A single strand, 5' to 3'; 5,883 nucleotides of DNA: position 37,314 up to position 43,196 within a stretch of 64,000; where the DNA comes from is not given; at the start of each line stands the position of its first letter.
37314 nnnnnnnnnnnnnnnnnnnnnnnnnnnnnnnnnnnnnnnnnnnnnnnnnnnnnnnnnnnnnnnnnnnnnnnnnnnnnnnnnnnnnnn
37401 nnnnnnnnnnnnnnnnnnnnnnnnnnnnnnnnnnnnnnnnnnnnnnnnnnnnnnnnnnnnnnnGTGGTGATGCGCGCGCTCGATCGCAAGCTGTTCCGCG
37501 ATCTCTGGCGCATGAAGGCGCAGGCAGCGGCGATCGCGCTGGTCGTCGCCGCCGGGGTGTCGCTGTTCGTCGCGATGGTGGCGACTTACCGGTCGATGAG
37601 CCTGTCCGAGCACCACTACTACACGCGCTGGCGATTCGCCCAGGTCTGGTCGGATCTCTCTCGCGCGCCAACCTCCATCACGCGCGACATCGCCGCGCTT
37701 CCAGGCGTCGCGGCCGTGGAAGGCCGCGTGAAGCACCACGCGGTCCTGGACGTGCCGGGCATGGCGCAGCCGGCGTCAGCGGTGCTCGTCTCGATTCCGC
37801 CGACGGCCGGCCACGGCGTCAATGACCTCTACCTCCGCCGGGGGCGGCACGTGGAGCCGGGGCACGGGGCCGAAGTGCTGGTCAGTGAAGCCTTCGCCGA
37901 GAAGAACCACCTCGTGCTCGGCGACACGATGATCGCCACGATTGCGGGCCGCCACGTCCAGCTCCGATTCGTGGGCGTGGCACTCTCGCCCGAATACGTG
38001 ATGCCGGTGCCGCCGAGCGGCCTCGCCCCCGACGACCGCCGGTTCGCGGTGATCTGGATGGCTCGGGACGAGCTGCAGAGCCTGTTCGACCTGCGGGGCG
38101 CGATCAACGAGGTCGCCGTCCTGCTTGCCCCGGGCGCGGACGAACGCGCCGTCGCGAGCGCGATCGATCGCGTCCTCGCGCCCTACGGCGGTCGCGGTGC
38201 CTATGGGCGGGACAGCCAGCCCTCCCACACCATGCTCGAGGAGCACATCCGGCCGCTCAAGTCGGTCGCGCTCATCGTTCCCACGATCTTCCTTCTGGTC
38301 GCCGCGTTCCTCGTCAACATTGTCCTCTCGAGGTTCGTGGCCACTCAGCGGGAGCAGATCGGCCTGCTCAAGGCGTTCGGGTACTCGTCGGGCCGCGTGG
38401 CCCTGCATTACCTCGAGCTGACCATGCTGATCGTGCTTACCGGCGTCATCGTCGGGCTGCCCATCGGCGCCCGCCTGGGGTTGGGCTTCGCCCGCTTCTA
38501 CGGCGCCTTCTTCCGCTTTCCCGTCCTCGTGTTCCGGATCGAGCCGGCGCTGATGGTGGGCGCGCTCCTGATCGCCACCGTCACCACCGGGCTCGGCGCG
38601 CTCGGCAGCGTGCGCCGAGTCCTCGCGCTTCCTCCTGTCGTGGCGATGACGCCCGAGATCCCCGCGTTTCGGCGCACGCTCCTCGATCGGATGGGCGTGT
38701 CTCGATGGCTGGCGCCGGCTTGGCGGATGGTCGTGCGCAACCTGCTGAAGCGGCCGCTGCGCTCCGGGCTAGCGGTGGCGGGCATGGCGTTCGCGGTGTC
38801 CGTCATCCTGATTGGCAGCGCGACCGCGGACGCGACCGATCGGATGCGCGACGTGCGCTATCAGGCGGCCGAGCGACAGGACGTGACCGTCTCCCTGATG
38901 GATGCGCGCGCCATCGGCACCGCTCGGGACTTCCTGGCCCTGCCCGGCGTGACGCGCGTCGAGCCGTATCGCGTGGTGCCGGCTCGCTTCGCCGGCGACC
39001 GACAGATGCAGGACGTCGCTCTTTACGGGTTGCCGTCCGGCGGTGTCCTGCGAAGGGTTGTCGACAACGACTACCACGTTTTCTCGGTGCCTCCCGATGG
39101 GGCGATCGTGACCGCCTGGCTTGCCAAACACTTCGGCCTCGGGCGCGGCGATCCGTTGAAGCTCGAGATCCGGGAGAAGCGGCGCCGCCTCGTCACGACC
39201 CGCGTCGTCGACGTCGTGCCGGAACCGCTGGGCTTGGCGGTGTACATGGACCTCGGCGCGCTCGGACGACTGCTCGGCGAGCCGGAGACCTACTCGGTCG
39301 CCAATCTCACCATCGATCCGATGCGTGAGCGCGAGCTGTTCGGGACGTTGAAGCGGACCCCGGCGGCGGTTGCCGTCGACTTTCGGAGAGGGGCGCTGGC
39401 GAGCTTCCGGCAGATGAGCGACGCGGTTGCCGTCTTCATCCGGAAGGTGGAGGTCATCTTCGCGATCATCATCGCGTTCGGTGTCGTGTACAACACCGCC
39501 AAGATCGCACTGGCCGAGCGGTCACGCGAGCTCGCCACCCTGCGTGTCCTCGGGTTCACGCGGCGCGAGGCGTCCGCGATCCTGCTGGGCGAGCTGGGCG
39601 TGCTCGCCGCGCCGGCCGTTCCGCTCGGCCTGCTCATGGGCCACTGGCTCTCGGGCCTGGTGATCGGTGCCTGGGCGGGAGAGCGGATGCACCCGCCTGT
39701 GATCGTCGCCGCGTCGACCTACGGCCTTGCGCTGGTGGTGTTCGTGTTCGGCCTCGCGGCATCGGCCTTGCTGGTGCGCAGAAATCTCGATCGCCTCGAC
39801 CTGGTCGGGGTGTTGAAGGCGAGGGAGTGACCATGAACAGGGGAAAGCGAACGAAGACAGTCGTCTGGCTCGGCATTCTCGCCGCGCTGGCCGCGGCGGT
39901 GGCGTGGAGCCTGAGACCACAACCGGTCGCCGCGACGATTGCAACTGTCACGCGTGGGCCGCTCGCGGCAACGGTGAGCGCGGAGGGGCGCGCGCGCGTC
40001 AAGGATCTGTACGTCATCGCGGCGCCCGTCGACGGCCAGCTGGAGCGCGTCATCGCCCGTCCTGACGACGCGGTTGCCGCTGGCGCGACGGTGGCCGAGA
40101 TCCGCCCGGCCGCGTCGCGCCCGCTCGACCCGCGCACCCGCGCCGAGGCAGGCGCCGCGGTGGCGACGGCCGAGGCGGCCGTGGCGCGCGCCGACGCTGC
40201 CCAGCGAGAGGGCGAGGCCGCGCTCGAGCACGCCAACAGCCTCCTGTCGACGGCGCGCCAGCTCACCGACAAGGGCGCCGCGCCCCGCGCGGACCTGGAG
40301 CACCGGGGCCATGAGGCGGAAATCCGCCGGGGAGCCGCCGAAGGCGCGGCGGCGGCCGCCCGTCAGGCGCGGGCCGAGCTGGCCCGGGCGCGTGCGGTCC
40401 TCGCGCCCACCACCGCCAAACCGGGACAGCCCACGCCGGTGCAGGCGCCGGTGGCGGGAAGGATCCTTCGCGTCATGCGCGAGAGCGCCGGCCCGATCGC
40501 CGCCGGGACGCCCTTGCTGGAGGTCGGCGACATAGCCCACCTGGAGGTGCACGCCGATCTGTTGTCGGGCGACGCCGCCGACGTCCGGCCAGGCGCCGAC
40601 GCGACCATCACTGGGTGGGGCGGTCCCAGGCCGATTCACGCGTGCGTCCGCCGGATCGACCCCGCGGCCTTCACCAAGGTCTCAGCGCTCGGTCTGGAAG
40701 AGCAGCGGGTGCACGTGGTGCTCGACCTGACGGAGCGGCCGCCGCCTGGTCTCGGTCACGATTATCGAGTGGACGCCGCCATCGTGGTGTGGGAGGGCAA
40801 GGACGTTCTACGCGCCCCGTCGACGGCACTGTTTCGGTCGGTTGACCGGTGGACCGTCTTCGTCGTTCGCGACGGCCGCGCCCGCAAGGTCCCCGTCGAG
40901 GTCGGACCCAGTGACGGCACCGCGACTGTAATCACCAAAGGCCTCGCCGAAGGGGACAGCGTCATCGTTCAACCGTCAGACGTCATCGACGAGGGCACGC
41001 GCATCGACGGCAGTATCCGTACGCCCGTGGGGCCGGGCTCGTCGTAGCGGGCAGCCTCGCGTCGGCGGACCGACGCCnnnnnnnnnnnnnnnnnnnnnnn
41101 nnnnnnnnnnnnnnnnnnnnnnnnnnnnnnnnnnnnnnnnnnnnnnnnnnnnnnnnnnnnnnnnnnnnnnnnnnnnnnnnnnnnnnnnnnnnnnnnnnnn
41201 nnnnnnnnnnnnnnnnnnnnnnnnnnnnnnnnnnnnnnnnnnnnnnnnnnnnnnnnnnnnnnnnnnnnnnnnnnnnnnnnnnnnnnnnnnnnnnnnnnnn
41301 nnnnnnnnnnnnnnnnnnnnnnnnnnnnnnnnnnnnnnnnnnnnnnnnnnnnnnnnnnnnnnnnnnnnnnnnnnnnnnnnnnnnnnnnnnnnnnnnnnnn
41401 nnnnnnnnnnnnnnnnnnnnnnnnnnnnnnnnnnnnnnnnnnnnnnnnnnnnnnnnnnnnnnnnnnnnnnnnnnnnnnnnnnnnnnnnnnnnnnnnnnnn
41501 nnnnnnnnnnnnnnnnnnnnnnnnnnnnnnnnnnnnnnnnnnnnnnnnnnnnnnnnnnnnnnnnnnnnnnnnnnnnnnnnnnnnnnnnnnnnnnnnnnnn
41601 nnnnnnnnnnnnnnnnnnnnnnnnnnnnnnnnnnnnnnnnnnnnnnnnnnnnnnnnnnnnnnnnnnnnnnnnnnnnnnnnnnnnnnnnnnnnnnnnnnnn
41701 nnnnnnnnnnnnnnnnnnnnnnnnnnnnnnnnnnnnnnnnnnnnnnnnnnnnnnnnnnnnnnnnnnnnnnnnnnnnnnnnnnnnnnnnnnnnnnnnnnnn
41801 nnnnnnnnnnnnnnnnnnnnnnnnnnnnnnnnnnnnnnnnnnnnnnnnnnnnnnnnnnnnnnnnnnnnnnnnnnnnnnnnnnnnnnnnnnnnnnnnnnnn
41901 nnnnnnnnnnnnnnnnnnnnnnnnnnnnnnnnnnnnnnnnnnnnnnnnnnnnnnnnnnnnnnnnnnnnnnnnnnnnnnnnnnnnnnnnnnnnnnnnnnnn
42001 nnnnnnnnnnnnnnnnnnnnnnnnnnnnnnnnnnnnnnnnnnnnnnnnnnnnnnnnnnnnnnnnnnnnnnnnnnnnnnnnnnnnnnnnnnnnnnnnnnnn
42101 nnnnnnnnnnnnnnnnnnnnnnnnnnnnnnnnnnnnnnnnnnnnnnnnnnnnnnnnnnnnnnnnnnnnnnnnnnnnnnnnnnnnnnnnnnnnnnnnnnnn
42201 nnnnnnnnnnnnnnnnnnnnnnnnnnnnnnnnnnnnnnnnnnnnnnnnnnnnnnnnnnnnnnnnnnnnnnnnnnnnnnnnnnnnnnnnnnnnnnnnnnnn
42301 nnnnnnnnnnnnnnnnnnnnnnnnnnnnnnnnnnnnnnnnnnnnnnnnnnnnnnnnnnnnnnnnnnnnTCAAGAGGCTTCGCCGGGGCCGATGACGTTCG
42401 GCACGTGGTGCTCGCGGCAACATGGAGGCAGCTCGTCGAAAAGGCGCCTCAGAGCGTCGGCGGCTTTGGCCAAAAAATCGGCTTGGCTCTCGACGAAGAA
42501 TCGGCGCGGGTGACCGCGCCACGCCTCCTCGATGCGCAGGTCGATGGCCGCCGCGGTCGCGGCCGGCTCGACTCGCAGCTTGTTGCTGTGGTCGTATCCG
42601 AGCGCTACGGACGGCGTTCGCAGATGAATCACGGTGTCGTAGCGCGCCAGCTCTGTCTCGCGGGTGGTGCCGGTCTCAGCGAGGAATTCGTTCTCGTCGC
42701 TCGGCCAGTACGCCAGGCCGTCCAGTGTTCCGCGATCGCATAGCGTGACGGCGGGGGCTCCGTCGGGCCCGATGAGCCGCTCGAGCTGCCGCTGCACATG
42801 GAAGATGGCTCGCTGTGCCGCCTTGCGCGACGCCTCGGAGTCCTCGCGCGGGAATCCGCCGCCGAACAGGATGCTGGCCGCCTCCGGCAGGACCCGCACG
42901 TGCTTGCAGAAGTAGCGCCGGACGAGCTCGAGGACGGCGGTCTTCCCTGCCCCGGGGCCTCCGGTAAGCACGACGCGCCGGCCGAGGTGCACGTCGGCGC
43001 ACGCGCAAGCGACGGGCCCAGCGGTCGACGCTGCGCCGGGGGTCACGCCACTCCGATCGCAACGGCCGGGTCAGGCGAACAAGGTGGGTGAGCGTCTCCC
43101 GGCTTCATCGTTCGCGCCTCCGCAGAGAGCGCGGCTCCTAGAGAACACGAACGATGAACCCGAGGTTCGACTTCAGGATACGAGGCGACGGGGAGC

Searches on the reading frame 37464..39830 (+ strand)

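Call 43: search_protein_families(library=pfam, proteins=[window:37464-39830:+], max_evalue=0.001)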
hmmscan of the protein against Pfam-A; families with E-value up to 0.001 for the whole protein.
window:37464-39830:+ (788 aa): 2 families
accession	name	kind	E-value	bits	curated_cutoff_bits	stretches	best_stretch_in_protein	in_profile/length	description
PF02687.27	FtsX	-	1e-24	87.3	25.5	2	664-773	4-118/120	FtsX-like permease C-terminal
PF12704.14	MacB_PCD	-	5.2e-12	46.9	27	1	24-236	4-206/207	MacB-like periplasmic core domain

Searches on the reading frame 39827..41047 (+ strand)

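Call 43: search_protein_families(library=pfam, proteins=[window:39827-41047:+], max_evalue=0.001)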
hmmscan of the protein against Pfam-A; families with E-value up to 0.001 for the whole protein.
window:39827-41047:+ (406 aa): 2 families
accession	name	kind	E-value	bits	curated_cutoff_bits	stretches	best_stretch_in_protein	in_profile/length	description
PF13437.12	HlyD_3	-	3.4e-14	53.9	22.2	1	205-284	2-83/106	HlyD family secretion protein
PF16576.10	HlyD_D23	-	2.6e-06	27.3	30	1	193-263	99-169/214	Barrel-sandwich domain of CusB or HlyD membrane-fusion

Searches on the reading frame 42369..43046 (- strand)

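Call 43: search_protein_families(library=pfam, proteins=[window:42369-43046:-], max_evalue=0.001)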
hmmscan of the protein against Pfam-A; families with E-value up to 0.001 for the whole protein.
window:42369-43046:- (225 aa): 2 families
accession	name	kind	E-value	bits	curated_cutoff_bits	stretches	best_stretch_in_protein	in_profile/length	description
PF13521.12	AAA_28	-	9.2e-21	75.2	27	1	24-190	1-160/164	AAA domain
PF13191.12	AAA_16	-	0.00088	20.2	32.6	0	22-60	22-63/167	AAA ATPase domain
